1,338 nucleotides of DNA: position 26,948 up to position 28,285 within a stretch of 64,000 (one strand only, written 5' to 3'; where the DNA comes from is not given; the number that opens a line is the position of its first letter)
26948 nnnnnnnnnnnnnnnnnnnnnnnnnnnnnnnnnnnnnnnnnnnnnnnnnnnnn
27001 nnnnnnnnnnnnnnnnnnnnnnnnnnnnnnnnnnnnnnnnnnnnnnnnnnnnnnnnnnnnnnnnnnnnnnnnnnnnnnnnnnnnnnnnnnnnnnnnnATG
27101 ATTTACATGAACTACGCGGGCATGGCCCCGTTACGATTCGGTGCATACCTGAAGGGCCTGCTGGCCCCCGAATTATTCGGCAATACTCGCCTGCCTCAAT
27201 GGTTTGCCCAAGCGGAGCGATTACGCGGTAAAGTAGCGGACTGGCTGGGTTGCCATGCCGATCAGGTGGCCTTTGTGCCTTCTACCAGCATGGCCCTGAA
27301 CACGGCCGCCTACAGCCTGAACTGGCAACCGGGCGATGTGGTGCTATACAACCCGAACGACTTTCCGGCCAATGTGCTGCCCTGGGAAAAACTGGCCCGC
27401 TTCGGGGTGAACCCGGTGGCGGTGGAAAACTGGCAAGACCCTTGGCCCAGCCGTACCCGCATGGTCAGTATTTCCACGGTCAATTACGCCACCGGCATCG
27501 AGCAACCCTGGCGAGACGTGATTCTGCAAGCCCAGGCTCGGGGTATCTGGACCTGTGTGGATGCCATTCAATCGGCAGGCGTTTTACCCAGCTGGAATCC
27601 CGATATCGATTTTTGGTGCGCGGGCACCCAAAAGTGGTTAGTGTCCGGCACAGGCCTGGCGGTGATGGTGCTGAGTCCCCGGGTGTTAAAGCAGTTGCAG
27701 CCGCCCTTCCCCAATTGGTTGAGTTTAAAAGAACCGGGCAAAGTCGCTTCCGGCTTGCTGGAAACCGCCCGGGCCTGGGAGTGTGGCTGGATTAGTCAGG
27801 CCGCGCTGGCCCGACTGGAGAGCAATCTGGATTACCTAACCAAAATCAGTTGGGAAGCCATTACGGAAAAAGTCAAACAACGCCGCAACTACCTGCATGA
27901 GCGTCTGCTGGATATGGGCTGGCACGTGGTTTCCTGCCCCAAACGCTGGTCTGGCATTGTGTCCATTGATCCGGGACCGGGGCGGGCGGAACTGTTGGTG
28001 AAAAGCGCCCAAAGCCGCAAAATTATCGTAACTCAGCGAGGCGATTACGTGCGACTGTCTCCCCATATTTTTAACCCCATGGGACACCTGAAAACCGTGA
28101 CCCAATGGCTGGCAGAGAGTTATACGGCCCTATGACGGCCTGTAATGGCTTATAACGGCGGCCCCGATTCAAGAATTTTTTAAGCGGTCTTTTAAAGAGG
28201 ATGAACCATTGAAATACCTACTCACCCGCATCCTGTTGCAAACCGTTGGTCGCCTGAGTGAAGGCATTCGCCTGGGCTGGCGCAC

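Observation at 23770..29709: Translationally coupled lipid-synthesis operon with unusual membership: cdsA – Rieske oxygenase – plsC-like – CDP-alcohol phosphatidyltransferase – class V aminotransferase (– SAM methyltransferase – SDR)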

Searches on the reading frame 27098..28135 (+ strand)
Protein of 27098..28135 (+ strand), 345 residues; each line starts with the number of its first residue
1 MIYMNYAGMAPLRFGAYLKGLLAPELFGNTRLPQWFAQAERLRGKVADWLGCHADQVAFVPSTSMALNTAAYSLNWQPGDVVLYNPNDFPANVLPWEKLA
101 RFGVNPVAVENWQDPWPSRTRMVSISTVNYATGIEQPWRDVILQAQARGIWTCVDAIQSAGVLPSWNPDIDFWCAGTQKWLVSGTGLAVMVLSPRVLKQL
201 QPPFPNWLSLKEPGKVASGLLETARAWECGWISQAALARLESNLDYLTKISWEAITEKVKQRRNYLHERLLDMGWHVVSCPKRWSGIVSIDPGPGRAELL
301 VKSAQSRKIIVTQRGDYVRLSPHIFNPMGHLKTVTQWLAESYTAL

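Call 5: search_protein_families(library=pfam, proteins=[window:27098-28135:+], max_evalue=0.01)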
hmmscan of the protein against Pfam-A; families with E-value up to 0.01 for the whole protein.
window:27098-28135:+ (345 aa): 2 families
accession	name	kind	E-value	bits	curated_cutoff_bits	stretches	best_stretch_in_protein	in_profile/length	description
PF00266.25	Aminotran_5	-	4.7e-29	101.9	21.5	1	37-316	43-339/371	Aminotransferase class-V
PF22817.2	ApeP-like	-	0.0019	18.2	27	0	19-75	40-97/158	ApeP dehydratase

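Call 6: search_protein_families(library=ncbifam, proteins=[window:27098-28135:+], max_evalue=0.01)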
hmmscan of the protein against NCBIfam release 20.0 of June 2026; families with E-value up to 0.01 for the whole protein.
window:27098-28135:+ (345 aa): 12 families
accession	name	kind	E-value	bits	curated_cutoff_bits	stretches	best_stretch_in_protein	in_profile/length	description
TIGR01979.1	sufS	subfamily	2.5e-19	69.5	475.1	1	38-276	63-317/403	SufS family cysteine desulfurase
TIGR04343.1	egtE_PLP_lyase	equivalog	2.2e-11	43.2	400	1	43-314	60-333/370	ergothioneine biosynthesis PLP-dependent enzyme EgtE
NF006791.0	PRK09295.1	equivalog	4.6e-10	39.1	661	1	38-291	68-338/406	cysteine desulfurase SufS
NF041166.1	f2_encap_cargo1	exception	1.2e-08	34.6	800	1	40-202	292-470/623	family 2A encapsulin nanocompartment cargo protein cysteine desulfurase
TIGR03392.1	FeS_syn_CsdA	equivalog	1.4e-06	27.8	493.6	1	39-270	62-309/398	cysteine desulfurase CsdA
TIGR01977.1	am_tr_V_EF2568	hypoth_equivalog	1.4e-06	27.6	377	1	42-196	49-216/376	cysteine desulfurase family protein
TIGR01976.1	am_tr_V_VC1184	hypoth_equivalog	1.1e-05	25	352.35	1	41-222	65-261/401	cysteine desulfurase-like protein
NF008126.0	PRK10874.1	equivalog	2.9e-05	23.4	607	1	38-203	64-245/401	cysteine desulfurase CsdA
NF040779.1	Sec_lyase_SclA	exception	6.8e-05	21.9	525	1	113-332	130-349/378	selenocysteine lyase SclA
NF051467.1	peri_mod_PvdN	equivalog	0.00088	18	650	0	148-207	231-292/425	pyoverdine-tailoring periplasmic protein PvdN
TIGR03301.1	PhnW-AepZ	equivalog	0.0021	17.5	360.8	1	127-287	133-292/355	2-aminoethylphosphonate aminotransferase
TIGR03235.1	DNA_S_dndA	equivalog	0.0043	16.4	480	0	109-163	128-182/353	cysteine desulfurase DndA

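Call 19: search_solved_structures(query=window:27098-28135:+, max_evalue=0.001)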
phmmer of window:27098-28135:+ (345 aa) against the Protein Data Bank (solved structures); distinct sequences matched with E-value up to 0.001: 47.
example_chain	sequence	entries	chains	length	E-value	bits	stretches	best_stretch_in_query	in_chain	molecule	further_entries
5b7s_A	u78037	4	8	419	4.4e-10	42.4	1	38-294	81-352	Cysteine desulfurase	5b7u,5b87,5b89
4w91_A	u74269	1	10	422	1.2e-09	41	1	44-270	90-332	Aminotransferase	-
6mre_A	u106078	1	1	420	1.3e-09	40.8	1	37-293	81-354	Cysteine desulfurase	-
6mrh_A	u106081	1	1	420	1.3e-09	40.8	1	37-293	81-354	Cysteine desulfurase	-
7rrn_A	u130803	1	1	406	1.5e-09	40.6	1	36-293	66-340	Cysteine desulfurase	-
6o11_A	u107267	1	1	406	1.6e-09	40.5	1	37-293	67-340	Cysteine desulfurase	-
1i29_A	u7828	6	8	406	1.7e-09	40.5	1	37-293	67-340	CSDB | Selenocysteine lyase | Cysteine desulfurase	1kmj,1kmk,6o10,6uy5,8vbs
6ndn_A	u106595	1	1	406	1.7e-09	40.5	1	37-293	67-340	Cysteine desulfurase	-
5db5_A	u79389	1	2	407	1.7e-09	40.5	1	37-293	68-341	Cysteine desulfurase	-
1jf9_A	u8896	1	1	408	1.7e-09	40.4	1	37-293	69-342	SELENOCYSTEINE LYASE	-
9d2d_A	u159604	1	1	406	1.7e-09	40.4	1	37-292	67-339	Cysteine desulfurase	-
6mri_A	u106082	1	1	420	1.8e-09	40.3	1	37-293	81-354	Cysteine desulfurase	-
6mr2_A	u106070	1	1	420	1.8e-09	40.3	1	37-293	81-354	Cysteine desulfurase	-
6mr6_A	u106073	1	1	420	1.9e-09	40.3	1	37-293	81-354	Cysteine desulfurase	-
1c0n_A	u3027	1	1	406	2e-09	40.2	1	25-290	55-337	PROTEIN (CSDB PROTEIN)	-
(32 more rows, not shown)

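Call 42: search_solved_structures(query=window:27098-28135:+, max_evalue=1e-8, show_alignments=3)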
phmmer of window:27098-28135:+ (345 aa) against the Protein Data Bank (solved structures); distinct sequences matched with E-value up to 1e-8: 17.
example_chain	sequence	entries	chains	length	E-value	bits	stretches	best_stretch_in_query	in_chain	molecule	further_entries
5b7s_A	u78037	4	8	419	4.4e-10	42.4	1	38-294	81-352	Cysteine desulfurase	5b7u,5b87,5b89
4w91_A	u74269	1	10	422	1.2e-09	41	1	44-270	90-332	Aminotransferase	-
6mre_A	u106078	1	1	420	1.3e-09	40.8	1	37-293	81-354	Cysteine desulfurase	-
6mrh_A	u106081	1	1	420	1.3e-09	40.8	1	37-293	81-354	Cysteine desulfurase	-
7rrn_A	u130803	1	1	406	1.5e-09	40.6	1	36-293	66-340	Cysteine desulfurase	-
6o11_A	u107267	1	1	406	1.6e-09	40.5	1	37-293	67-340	Cysteine desulfurase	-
1i29_A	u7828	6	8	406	1.7e-09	40.5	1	37-293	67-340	CSDB | Selenocysteine lyase | Cysteine desulfurase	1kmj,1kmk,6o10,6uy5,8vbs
6ndn_A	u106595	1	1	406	1.7e-09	40.5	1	37-293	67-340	Cysteine desulfurase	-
5db5_A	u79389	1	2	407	1.7e-09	40.5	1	37-293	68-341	Cysteine desulfurase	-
1jf9_A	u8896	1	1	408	1.7e-09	40.4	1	37-293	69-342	SELENOCYSTEINE LYASE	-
9d2d_A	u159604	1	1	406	1.7e-09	40.4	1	37-292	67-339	Cysteine desulfurase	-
6mri_A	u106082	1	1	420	1.8e-09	40.3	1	37-293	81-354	Cysteine desulfurase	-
6mr2_A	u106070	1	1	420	1.8e-09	40.3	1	37-293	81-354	Cysteine desulfurase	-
6mr6_A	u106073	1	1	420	1.9e-09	40.3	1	37-293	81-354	Cysteine desulfurase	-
1c0n_A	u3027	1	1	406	2e-09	40.2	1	25-290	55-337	PROTEIN (CSDB PROTEIN)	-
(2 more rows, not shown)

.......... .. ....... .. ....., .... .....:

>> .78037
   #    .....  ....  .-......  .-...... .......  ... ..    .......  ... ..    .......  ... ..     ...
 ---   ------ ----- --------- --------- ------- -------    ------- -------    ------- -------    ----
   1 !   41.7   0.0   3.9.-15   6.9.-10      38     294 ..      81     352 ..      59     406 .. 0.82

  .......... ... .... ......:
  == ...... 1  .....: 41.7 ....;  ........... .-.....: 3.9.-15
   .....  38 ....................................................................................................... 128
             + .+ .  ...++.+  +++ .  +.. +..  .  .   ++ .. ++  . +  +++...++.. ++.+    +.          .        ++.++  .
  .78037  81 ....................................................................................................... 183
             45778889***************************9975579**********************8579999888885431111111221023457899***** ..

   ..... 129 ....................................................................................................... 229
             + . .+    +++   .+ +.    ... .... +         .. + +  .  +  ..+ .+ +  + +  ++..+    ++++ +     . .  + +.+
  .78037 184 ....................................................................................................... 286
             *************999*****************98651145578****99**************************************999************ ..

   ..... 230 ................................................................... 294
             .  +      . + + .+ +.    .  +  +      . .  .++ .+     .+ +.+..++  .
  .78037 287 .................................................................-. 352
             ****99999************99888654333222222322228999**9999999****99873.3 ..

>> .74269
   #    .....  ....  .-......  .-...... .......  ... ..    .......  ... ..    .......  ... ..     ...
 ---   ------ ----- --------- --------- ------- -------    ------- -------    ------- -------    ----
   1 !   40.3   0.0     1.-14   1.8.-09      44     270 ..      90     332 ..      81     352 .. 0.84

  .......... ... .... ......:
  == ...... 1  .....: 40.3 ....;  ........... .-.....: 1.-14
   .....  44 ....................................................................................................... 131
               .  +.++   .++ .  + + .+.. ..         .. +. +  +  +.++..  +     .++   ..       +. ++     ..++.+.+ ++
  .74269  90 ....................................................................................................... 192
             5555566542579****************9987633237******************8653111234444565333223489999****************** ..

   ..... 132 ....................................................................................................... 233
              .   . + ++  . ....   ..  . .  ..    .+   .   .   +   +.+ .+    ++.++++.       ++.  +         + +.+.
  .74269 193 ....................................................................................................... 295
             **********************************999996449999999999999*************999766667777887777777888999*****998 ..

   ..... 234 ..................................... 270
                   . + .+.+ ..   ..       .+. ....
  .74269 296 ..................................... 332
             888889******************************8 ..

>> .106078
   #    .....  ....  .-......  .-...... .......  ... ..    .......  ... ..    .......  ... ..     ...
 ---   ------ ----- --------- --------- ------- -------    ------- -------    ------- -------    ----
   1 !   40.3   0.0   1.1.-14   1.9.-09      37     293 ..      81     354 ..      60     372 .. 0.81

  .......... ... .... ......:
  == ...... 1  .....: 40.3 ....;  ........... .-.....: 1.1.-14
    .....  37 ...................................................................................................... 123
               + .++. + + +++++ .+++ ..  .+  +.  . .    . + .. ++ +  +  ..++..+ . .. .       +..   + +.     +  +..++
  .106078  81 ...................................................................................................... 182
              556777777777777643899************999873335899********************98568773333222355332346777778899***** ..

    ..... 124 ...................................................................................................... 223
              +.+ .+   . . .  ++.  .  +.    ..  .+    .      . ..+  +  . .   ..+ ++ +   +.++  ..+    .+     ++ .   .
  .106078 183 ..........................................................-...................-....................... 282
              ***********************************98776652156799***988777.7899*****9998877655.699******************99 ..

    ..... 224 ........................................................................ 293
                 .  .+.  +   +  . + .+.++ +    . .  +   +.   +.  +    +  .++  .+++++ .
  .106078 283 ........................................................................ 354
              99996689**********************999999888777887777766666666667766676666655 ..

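Call 58: find_homologous_proteins(query=window:27098-28135:+, max_evalue=0.00001)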
Query window:27098-28135:+ (345 aa): 119 proteins with E <= 0.00001 among 4419 candidates.
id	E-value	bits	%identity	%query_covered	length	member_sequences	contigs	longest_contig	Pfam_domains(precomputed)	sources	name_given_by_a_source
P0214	7.3e-236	800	99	100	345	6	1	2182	PF00266.26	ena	-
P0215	1.2e-192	658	79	100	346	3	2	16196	PF00266.26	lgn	-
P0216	5.8e-188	642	76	100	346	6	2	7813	PF00266.26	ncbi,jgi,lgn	jgi:cysteine desulfurase/selenocysteine lyase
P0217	2.4e-187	640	77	100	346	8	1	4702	PF00266.26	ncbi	-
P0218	5.9e-149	514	61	99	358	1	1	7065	PF00266.26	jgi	jgi:cysteine desulfurase/selenocysteine lyase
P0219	7.7e-145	501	60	99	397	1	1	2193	PF00266.26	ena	-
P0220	6.2e-142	491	62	98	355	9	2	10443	PF00266.26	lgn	-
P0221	3.6e-141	489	59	98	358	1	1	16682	PF00266.26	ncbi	-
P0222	9.3e-140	484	59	99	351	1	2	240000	PF00266.26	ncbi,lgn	-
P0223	1.1e-139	484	59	99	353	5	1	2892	PF00266.26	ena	-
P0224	1.1e-139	484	61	98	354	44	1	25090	PF00266.26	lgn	-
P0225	7.4e-139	481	62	98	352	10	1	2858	PF00266.26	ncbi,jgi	jgi:selenocysteine lyase/cysteine desulfurase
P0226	4.2e-134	465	58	99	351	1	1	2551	PF00266.26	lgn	-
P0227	6.3e-133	461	59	98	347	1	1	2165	PF00266.26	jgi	jgi:selenocysteine lyase/cysteine desulfurase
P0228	1.0e-132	461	59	98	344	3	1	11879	PF00266.26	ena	-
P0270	1.0e-35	142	32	99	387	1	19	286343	PF00266.26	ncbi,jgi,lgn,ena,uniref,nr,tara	ncbi:aminotransferase [Pseudomonas abyssi]|uniref:Aminotransferase n=1 Tax=Pseudomonas abyssi TaxID=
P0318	2.1e-24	104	27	98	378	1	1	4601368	PF00155.28,PF00266.26,PF01041.24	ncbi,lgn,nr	ncbi:MAG: aminotransferase class V-fold PLP-dependent enzyme [Ignavibacteriales bacterium]|nr:MAG: a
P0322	7.3e-23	99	27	94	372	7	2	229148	PF00266.26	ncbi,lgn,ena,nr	ncbi:MAG: aminotransferase class V-fold PLP-dependent enzyme [Methylococcaceae bacterium]|nr:aminotr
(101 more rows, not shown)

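Call 59: find_encoding_contigs(protein=P0270, flank=8000, max_places=1)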
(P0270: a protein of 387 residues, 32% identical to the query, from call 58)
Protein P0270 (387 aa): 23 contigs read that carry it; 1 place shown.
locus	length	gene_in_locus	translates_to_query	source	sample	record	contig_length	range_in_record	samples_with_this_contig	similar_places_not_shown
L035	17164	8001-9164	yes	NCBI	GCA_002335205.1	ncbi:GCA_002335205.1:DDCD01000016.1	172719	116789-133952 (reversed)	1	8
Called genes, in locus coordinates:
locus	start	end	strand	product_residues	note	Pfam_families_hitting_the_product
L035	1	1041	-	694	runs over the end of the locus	PF01011:PQQ, PF13570:Beta-prop_ACSF4 (faint), PF13360:PQQ_2, PF01011:PQQ, PF13442:Cytochrome_CBB3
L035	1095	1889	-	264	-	PF03096:Ndr (weak), PF00561:Abhydrolase_1, PF00975:Thioesterase (weak), PF12146:Hydrolase_4, PF12697:Abhydrolase_6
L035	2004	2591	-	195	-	PF06938:DUF1285_N, PF21028:DUF1285_C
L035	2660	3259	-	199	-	PF16105:DUF4823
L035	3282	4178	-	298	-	PF04055:Radical_SAM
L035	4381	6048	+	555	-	PF00135:COesterase, PF20434:BD-FAE, PF07859:Abhydrolase_3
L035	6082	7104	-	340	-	PF04909:Amidohydro_2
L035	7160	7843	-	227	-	PF00440:TetR_N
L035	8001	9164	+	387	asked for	PF00266:Aminotran_5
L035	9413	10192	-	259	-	PF01026:TatD_DNase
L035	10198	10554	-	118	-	PF07238:PilZ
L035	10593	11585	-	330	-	PF13177:DNA_pol3_delta2, PF09115:DNApol3-delta_C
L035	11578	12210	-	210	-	PF02223:Thymidylate_kin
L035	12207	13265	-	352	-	PF02618:YceG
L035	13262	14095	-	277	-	PF01063:Aminotran_4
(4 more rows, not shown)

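Call 60: find_encoding_contigs(protein=P0318, flank=8000, max_places=1)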
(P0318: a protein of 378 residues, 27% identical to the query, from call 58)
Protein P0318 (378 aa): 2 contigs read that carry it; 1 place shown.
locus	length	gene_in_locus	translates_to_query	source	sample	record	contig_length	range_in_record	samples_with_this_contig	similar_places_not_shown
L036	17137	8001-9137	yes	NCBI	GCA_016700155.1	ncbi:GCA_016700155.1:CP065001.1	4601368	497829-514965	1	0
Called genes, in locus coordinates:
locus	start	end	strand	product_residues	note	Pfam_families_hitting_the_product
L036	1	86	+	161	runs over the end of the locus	PF00436:SSB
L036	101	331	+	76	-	PF01084:Ribosomal_S18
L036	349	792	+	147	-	PF01281:Ribosomal_L9_N, PF03948:Ribosomal_L9_C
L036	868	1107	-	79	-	PF00830:Ribosomal_L28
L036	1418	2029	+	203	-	PF01300:Sua5_yciO_yrdC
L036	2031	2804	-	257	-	PF00106:adh_short, PF08659:KR, PF13561:adh_short_C2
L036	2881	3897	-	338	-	PF04055:Radical_SAM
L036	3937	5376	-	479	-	PF00224:PK, PF02887:PK_C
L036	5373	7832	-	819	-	PF20437:LonC_helical, PF13654:AAA_32, PF20436:LonB_AAA-LID, PF05362:Lon_C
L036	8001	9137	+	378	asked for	PF00266:Aminotran_5, PF00155:Aminotran_1_2, PF01041:DegT_DnrJ_EryC1 (weak)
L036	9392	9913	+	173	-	PF11138:DUF2911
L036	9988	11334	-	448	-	PF02878:PGM_PMM_I, PF02879:PGM_PMM_II, PF02880:PGM_PMM_III, PF00408:PGM_PMM_IV (weak)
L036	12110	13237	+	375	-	-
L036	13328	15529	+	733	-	PF08487:VIT, PF13757:VIT_2 (weak), PF05762:VWA_CoxE (faint), PF13768:VWA_3, PF00092:VWA, PF13519:VWA_2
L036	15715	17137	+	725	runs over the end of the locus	PF10459:Peptidase_S46, PF13365:Trypsin_2 (faint), PF00949:Peptidase_S7 (faint)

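Call 61: find_encoding_contigs(protein=P0322, flank=8000, max_places=1)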
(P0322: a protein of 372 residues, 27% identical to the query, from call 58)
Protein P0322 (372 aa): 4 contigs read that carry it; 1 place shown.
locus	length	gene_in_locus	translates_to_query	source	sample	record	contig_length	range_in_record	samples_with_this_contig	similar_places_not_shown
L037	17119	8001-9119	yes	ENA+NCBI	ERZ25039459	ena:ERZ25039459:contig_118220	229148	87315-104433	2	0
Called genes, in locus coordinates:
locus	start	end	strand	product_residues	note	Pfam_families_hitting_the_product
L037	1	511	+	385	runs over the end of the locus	PF00579:tRNA-synt_1b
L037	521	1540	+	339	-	PF01266:DAO (faint), PF05834:Lycopene_cycl (faint), PF07992:Pyr_redox_2, PF13450:NAD_binding_8 (faint), PF00070:Pyr_redox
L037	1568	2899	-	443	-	PF00817:IMS, PF11799:IMS_C, PF13438:DUF4113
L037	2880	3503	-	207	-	PF00717:Peptidase_S24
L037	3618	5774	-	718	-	PF13500:AAA_26, PF07085:DRTGG, PF01515:PTA_PTB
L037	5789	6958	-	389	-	PF00871:Acetate_kinase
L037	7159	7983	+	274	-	PF02673:BacA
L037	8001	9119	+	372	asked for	PF00266:Aminotran_5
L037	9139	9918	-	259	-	PF01026:TatD_DNase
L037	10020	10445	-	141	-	PF00582:Usp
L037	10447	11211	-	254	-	PF03741:TerC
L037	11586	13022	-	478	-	PF02646:RmuC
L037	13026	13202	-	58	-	-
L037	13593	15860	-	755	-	PF04313:HSDR_N, PF04851:ResIII, PF00270:DEAD (faint), PF18766:SWI2_SNF2, PF22679:T1R_D3-like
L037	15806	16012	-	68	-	-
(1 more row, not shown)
